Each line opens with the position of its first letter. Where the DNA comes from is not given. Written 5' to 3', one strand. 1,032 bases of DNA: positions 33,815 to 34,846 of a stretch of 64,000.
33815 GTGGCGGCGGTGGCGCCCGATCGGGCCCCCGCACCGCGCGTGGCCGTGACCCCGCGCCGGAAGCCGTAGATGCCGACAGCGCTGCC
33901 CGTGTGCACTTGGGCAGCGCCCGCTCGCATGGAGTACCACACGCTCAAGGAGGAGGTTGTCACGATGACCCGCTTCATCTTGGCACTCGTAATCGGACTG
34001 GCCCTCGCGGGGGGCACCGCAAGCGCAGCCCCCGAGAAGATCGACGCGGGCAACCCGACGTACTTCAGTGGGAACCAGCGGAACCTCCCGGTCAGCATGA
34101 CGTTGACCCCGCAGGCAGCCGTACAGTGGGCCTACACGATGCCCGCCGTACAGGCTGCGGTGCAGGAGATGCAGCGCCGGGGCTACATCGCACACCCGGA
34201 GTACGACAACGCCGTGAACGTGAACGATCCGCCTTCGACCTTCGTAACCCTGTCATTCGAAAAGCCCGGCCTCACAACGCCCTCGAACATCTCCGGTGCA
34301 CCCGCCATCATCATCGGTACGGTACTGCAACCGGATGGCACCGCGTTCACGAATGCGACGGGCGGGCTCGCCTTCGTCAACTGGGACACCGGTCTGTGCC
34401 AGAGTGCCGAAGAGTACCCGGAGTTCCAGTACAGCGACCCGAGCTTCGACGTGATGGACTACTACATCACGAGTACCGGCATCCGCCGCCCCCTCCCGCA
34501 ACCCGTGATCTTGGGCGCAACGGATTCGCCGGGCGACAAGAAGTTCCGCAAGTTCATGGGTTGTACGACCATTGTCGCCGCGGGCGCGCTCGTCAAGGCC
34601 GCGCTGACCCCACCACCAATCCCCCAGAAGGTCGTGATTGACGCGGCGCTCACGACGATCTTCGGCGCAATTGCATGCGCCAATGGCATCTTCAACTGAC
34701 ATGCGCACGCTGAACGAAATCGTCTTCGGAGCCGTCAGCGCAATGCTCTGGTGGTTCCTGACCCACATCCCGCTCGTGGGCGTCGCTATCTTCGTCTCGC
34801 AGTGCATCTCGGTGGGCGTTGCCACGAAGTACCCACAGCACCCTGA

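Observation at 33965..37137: Two paralogous cassettes pairing a secreted Gly-zipper protein with a small 2-TM protein (candidate toxin/immunity-like or novel envelope module)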

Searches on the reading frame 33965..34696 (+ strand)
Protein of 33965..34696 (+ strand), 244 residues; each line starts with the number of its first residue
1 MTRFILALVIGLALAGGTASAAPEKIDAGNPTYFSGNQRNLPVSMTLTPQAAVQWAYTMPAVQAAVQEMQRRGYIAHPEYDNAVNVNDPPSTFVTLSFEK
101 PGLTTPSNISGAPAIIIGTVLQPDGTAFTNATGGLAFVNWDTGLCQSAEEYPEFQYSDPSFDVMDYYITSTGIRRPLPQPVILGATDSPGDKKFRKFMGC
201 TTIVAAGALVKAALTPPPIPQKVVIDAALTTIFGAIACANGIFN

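Call 6: search_protein_families(library=pfam, proteins=[window:33965-34696:+], max_evalue=1)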
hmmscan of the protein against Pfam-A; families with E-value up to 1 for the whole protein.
window:33965-34696:+ (244 aa): 1 family
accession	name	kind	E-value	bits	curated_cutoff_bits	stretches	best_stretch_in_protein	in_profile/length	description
PF13129.11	DUF3953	-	0.013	15.7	22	1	192-214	19-40/41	Protein of unknown function (DUF3953)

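Call 7: search_protein_families(library=ncbifam, proteins=[window:33965-34696:+], max_evalue=1)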
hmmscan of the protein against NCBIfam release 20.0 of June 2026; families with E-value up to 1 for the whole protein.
window:33965-34696:+ (244 aa): 1 family
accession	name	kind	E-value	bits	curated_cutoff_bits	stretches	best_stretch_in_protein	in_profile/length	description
NF004936.0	PRK06289.1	equivalog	0.16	10.7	375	1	48-136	264-348/405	acetyl-CoA acetyltransferase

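Call 10: find_homologous_proteins(query=window:33965-34696:+, max_evalue=0.01)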
Query window:33965-34696:+ (244 aa): 3 proteins with E <= 0.01 among 7140 candidates.
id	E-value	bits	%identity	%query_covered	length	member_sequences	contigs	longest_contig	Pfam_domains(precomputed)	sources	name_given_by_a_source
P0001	1.8e-158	543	100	100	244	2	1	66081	-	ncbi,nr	ncbi:MAG: hypothetical protein HZC42_14330 [Candidatus Eisenbacteria bacterium]|nr:hypothetical prot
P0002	3.8e-46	175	41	99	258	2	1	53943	-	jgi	jgi:hypothetical protein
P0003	1.1e-37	148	39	96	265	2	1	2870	-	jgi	jgi:hypothetical protein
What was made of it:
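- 33965..34699 (+): Gene A: 244-aa exported protein, Cys-hairpin subtype of the new family. Identical to the NCBI MAG protein HZC42_14330, annotated 'hypothetical' (call 10).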

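Call 12: find_encoding_contigs(protein=P0002, flank=10000)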
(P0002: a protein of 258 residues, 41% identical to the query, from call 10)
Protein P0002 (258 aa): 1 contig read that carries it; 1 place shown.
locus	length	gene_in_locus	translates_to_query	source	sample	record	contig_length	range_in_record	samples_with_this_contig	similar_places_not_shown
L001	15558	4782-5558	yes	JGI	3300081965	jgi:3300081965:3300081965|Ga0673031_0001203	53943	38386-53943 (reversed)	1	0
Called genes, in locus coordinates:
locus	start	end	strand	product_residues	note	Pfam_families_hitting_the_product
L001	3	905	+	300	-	?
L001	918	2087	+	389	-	PF00266:Aminotran_5, PF01053:Cys_Met_Meta_PP (weak)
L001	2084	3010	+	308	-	PF00389:2-Hacid_dh, PF02826:2-Hacid_dh_C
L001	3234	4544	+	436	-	PF00709:Adenylsucc_synt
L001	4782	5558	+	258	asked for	-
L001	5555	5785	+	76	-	-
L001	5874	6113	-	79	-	PF12728:HTH_17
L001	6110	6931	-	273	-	-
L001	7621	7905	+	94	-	PF13490:zf-HC2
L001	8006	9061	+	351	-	PF06071:YchF-GTPase_C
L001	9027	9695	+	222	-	-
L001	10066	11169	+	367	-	PF00383:dCMP_cyt_deam_1, PF14437:MafB19-deam, PF01872:RibD_C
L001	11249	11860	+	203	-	PF00677:Lum_binding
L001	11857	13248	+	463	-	PF00926:DHBP_synthase, PF00925:GTP_cyclohydro2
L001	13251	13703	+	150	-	PF00885:DMRL_synthase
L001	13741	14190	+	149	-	PF01029:NusB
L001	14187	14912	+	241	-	PF00149:Metallophos, PF12850:Metallophos_2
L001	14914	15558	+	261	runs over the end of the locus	PF13489:Methyltransf_23, PF01209:Ubie_methyltran (weak), PF13649:Methyltransf_25, PF13847:Methyltransf_31, PF08241:Methyltransf_11, PF08242:Methyltransf_12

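Call 13: find_encoding_contigs(protein=P0003, flank=5000)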
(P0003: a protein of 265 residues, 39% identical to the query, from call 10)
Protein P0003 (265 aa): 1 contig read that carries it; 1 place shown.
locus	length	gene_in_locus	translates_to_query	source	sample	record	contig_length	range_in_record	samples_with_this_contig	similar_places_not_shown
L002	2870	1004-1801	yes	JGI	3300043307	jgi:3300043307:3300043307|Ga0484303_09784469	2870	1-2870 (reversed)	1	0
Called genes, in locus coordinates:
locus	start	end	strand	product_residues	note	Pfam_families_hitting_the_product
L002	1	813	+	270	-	?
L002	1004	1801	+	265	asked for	-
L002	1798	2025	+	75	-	-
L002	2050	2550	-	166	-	PF19780:DUF6265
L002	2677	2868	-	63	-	?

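Call 23: search_protein_representatives(alignment_id=A2)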
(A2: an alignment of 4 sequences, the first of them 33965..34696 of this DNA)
Query: 4 sequences, 253 profile positions. Proteins with E-value up to 0.001 (for the whole library): 132; up to 1e-10: 65; up to 1e-30: 6. The best 132 are listed.
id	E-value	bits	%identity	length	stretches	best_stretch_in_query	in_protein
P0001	9.2e-115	398.9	-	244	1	1-253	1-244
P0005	3.2e-93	328.3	-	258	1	1-253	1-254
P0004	1.3e-82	293.6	-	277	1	1-228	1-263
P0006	6.4e-49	183.2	-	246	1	7-247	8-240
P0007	7.1e-39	150.3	-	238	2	5-146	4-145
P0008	3.5e-32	128.3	-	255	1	10-227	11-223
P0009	1.1e-29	120.1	-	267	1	4-251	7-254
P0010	1.1e-28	116.9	-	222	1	34-249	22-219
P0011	2.8e-27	112.3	-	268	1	39-227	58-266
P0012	9.6e-27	110.5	-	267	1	8-247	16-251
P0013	1.9e-26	109.6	-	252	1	7-173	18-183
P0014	1.3e-25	106.9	-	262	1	12-241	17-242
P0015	1.4e-25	106.7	-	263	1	4-180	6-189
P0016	5.0e-25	104.9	-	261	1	9-249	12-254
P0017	1.1e-24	103.8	-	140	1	1-91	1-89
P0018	3.0e-24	102.3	-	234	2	14-164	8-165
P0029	1.5e-19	86.9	-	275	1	10-197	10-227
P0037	5.5e-17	78.6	-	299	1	27-217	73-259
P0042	7.7e-15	71.5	-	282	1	23-135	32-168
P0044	1.3e-14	70.8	-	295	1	36-178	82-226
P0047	4.0e-14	69.2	-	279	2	1-169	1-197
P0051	2.1e-13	66.8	-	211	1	36-156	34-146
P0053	6.2e-13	65.3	-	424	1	29-180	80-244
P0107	1.4e-05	41.2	-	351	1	33-104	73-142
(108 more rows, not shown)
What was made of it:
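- Tried and rejected: The exhaustive profile search was needed (call 23).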

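Call 30: find_related_loci(query=A5, collection=genome_contigs, flank=4000)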
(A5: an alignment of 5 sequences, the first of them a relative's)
Query A5 (244 aa) in genome_contigs; peptide patterns used: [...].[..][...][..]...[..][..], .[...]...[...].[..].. (x = any residue, [..] = any of these).
204 stretches matched a pattern, but none encodes a relative of the query by tblastn (E <= 1e-3).

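Call 32: find_homologous_proteins(query=A3, max_evalue=0.001)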
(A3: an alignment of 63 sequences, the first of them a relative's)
Query A3 (63 sequences) (244 aa, profile of the alignment): 2 proteins with E <= 0.001 among 8000 candidates.
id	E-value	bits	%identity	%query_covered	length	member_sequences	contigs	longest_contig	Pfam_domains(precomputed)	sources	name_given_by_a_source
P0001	9.5e-65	237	100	100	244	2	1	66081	-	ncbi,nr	ncbi:MAG: hypothetical protein HZC42_14330 [Candidatus Eisenbacteria bacterium]|nr:hypothetical prot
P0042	3.9e-50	189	31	41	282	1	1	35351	-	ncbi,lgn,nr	ncbi:MAG TPA: hypothetical protein VEY91_04105 [Candidatus Limnocylindria bacterium]|nr:hypothetical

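Call 33: find_encoding_contigs(protein=P0042, flank=6000)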
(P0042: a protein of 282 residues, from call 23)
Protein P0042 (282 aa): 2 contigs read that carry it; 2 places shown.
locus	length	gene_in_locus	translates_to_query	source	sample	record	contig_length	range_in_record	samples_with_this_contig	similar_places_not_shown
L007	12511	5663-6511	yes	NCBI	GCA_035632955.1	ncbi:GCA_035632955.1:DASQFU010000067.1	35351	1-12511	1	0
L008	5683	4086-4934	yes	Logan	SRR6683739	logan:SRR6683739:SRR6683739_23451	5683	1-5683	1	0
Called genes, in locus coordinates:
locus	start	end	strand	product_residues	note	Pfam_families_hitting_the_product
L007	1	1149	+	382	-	PF18962:Por_Secre_tail (weak)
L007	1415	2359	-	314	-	PF00398:RrnaAD, PF13649:Methyltransf_25 (weak)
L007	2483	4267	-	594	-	PF01839:FG-GAP (faint), PF13517:FG-GAP_3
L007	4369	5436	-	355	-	PF03130:HEAT_PBS (faint), PF02985:HEAT (faint), PF13646:HEAT_2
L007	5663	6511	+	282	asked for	-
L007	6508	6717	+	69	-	-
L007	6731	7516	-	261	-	PF01026:TatD_DNase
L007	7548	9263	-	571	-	PF00133:tRNA-synt_1, PF01406:tRNA-synt_1e (faint), PF09334:tRNA-synt_1g, PF00133:tRNA-synt_1, PF09334:tRNA-synt_1g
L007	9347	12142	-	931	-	PF13180:PDZ_2 (weak), PF07228:SpoIIE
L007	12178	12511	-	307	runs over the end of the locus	PF04468:PSP1, PF28472:PSP1_3rd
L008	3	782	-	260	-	?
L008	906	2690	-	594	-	PF01839:FG-GAP (faint), PF13517:FG-GAP_3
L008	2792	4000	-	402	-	PF02985:HEAT (faint), PF13646:HEAT_2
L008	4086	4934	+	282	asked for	-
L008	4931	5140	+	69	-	-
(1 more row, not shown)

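Call 34: find_encoding_contigs(protein=P0006, flank=6000)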
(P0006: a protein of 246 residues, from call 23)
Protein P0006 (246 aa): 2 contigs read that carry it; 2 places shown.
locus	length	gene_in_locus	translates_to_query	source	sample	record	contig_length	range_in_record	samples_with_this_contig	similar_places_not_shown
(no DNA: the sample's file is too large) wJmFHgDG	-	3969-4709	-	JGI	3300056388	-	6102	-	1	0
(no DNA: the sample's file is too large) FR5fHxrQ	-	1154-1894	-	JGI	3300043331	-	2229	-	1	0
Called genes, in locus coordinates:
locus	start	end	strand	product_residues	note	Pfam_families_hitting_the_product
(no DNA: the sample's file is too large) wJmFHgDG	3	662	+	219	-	?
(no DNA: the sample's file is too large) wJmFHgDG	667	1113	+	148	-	PF04224:DUF417 (faint), PF07681:DoxX (weak)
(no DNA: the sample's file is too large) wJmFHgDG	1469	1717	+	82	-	PF01197:Ribosomal_L31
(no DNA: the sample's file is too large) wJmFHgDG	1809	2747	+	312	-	PF07136:DUF1385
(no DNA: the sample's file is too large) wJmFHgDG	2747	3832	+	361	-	PF03462:PCRF, PF00472:RF-1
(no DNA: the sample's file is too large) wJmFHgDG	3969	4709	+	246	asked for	-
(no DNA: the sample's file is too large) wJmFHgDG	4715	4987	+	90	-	-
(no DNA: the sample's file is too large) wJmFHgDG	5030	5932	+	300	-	PF17827:PrmC_N, PF03602:Cons_hypoth95, PF05175:MTS, PF06325:PrmA, PF08241:Methyltransf_11 (weak), PF08242:Methyltransf_12 (weak), PF13649:Methyltransf_25, PF13847:Methyltransf_31, +1 more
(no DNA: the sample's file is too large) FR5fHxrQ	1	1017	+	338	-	?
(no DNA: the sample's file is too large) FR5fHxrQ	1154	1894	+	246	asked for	-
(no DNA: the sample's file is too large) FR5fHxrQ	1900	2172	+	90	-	-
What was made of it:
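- One pair is inserted between prfA and prmC (call 34).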

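Call 35: predict_structure(alignment_id=A3)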
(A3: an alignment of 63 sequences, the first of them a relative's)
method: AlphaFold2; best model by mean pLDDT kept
length: 244 residues; sequences in the alignment: 63
mean_pLDDT: 81.5   pTM: 0.73
mean pLDDT of the five models: 81.5, 81.0, 80.3, 80.1, 79.2
residues with pLDDT >= 90: 117; 70-90: 66; 50-70: 53; < 50: 8
segments of 3 or more residues with pLDDT < 50: 167-169, 172-174
pLDDT, mean of each block of 10 residues (from residue 1): 82 68 58 92 95 97 96 96 92 95 94 94 91 92 89 93 68 61 71 76 66 75 68 59 59
secondary structure, 60 per line:
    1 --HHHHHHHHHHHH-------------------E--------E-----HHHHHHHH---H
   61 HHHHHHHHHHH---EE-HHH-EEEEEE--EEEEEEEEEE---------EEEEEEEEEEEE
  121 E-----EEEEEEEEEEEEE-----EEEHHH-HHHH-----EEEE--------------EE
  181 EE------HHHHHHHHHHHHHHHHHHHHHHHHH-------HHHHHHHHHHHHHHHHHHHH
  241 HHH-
elements in order: H3-14 H49-56 H60-71 E82-87 E90-99 E109-121 E127-139 E145-147 H152-155 E161-164 E179-182 H189-213 H221-243
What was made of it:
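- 34529..34693 (+): A: C-terminal hydrophobic helical hairpin. Helices span residues 189-213 and 221-243, with a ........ turn, Cys200/Cys238 and a basic KKFRKF flank. AF2 secondary structure (call 35).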

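Call 36: find_encoding_contigs(protein=P0011, flank=6000)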
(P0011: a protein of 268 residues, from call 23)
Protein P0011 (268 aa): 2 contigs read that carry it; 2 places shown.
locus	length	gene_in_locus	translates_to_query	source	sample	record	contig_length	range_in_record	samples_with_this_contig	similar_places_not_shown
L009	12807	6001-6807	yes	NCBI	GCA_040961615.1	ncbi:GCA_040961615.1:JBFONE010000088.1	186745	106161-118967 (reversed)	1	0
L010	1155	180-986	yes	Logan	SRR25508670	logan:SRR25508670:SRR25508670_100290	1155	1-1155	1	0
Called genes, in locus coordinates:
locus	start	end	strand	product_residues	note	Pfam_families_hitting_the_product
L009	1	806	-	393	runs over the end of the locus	PF00872:Transposase_mut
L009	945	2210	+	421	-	PF01546:Peptidase_M20, PF07687:M20_dimer (weak)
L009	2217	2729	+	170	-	PF09349:OHCU_decarbox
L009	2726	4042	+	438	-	PF01425:Amidase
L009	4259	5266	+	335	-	PF13385:Laminin_G_3, PF18962:Por_Secre_tail (weak), PF13860:FlgD_ig (weak)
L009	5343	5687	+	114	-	PF00576:Transthyretin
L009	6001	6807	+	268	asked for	-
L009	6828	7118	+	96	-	-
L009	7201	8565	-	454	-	PF22484:DUF6986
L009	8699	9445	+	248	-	PF05899:Cupin_3 (faint), PF07883:Cupin_2 (weak), PF02311:AraC_binding (faint), PF07883:Cupin_2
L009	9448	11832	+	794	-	PF01315:Ald_Xan_dh_C, PF02738:MoCoBD_1, PF20256:MoCoBD_2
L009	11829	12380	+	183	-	PF00111:Fer2, PF01799:Fer2_2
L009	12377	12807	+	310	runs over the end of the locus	PF00941:FAD_binding_5, PF03450:CO_deh_flav_C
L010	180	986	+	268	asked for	-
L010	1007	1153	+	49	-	?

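Call 47: find_related_loci(query=A5, collection=metagenome_contigs, flank=3000)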
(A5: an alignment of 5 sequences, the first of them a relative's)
Query A5 (244 aa) in metagenome_contigs; peptide patterns used: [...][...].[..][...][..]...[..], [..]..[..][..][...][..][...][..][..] (x = any residue, [..] = any of these).
425 stretches matched a pattern; 1 encode a relative of the query (tblastn E <= 1e-3); 1 distinct loci.
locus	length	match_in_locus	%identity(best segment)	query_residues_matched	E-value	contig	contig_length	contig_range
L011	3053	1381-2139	42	3-244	4e-55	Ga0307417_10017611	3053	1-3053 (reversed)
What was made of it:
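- Tried and rejected: The metagenome scan found only a strain variant of L001 (call 47).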

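Call 48: fold_search(model_id=the predicted structure, library=pdb)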
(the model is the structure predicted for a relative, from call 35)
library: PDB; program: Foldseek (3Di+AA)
matches with E <= 10: 455; with E <= 0.001: 0
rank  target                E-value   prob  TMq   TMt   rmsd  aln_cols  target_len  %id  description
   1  5tky_B                3.5e-01  0.03  0.10  0.05  31.4       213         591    8  Crystal structure of the co-translational Hsp70 chaperone Ssb in the ATP-bound, open conformation (released 2016-11-16)
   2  9y9m_Y                4.9e-01  0.12  0.22  0.20  13.9       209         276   10  Capping protein bound to the barbed end of cofilactin (released 2026-03-04)
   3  6fdg_A                4.9e-01  0.08  0.13  0.17  11.4        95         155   13  Novel crystal structure of DHNA-CoA Thioesterase from Staphylococcus aureus (released 2018-02-21)
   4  4uvq                  5.2e-01  0.38  0.24  0.22   5.1        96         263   10  PatG Domain of Unknown Function (released 2014-09-17)
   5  6fdg_B                5.5e-01  0.07  0.13  0.17  11.4        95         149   14  Novel crystal structure of DHNA-CoA Thioesterase from Staphylococcus aureus (released 2018-02-21)
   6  7krt_A                6.5e-01  0.02  0.10  0.06  33.5       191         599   11  Restraining state of a truncated Hsp70 DnaK (released 2021-09-15)
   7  5tky_A                7.3e-01  0.02  0.10  0.05  31.1       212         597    8  Crystal structure of the co-translational Hsp70 chaperone Ssb in the ATP-bound, open conformation (released 2016-11-16)
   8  9y9l_Y                7.7e-01  0.10  0.22  0.21  14.6       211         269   12  CP at the barbed end with one cofilin on second-to-last subunit (released 2026-03-04)
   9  7rec_D                9.2e-01  0.09  0.16  0.27  12.2       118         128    9  Structure of Thr354Asn, Glu355Gln, Thr412Asn, Ile414Met, Ile464His, and Phe467Met mutant human CaMKII alpha hub bound  (released 2021-07-21)
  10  4jn4_A                9.2e-01  0.04  0.14  0.06  35.3       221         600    6  Allosteric opening of the polypeptide-binding site when an Hsp70 binds ATP (released 2013-05-29)
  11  8uso_A                9.7e-01  0.15  0.16  0.09   7.4        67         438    9  Full-length human CaMKII delta holoenzyme (released 2024-03-27)
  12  9eoy_B                1.1e+00  0.14  0.16  0.27   7.4        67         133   12  Structure of Thr354Asn, Glu355Gln, Thr412Asn, Ile414Met, Ile464His, and Phe467Met mutant human CaMKII alpha hub bound  (released 2024-09-25)
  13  2w2c_D                1.1e+00  0.08  0.14  0.25  10.6       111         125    5  STRUCTURE OF THE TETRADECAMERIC OLIGOMERISATION DOMAIN OF CALCIUM- CALMODULIN DEPENDENT PROTEIN KINASE II DELTA (released 2008-12-23)
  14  4b9q_D                1.1e+00  0.02  0.12  0.06  30.6       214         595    9  Open conformation of ATP-bound Hsp70 homolog DnaK (released 2012-11-14)
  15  5afu_K                1.1e+00  0.09  0.21  0.20  12.3       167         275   12  Cryo-EM structure of dynein tail-dynactin-BICD2N complex (released 2015-03-11)
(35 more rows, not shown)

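Call 49: search_solved_structures(query=A3, max_evalue=10)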
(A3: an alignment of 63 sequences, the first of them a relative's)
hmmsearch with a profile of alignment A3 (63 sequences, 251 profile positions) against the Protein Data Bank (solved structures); distinct sequences matched with E-value up to 10: 0.
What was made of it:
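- On Any solved fold (PDB): The sequence profile against PDB gave 0 hits at E<=10 (call 49).
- Tried and rejected: The sequence profile against PDB gave nothing at E<=10 (call 49).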

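Call 51: find_encoding_contigs(protein=P0009, flank=5000, max_places=3)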
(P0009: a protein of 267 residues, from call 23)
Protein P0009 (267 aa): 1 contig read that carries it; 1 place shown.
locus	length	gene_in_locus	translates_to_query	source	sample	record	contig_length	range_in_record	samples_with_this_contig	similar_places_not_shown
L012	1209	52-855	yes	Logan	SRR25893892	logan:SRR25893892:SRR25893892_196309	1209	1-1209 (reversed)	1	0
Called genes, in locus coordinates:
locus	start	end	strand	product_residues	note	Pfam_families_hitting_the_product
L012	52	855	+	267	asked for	-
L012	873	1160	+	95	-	-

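Call 52: find_encoding_contigs(protein=P0047, flank=5000, max_places=3)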
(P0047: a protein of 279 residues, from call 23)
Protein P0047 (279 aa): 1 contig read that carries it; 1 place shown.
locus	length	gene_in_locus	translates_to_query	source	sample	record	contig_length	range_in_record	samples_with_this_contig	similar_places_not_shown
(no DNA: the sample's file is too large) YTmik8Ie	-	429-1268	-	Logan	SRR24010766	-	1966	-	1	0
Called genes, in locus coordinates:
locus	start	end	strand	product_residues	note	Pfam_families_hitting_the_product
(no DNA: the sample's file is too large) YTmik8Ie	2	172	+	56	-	?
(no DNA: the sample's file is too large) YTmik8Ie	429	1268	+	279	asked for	-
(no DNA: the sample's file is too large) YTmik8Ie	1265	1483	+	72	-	-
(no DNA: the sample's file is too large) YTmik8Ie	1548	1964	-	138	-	?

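Call 53: find_encoding_contigs(protein=P0053, flank=5000, max_places=3)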
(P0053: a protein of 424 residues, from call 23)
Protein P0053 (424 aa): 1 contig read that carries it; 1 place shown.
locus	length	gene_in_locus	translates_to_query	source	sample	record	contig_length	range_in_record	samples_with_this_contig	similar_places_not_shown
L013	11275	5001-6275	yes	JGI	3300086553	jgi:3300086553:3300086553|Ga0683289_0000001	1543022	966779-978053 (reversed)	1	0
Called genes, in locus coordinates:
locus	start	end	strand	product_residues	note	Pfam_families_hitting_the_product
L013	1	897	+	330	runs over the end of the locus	-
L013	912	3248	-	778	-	PF07715:Plug, PF00593:TonB_dep_Rec_b-barrel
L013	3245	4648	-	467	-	PF00474:SSF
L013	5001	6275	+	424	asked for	PF13860:FlgD_ig (weak)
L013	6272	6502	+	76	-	-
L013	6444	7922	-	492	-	PF13231:PMT_2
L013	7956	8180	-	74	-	-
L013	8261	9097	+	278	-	PF01694:Rhomboid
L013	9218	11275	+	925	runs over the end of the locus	PF01565:FAD_binding_4, PF13183:Fer4_8, PF13237:Fer4_10 (weak), PF13534:Fer4_17 (weak), PF12838:Fer4_7, PF13187:Fer4_9, PF13237:Fer4_10, PF14697:Fer4_21, +8 more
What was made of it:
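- On T9SS cargo (type A sorting domain, TIGR04183 / PF18962): Present only in rare family variants, where P0053 has a weak FlgD_ig hit (call 53).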
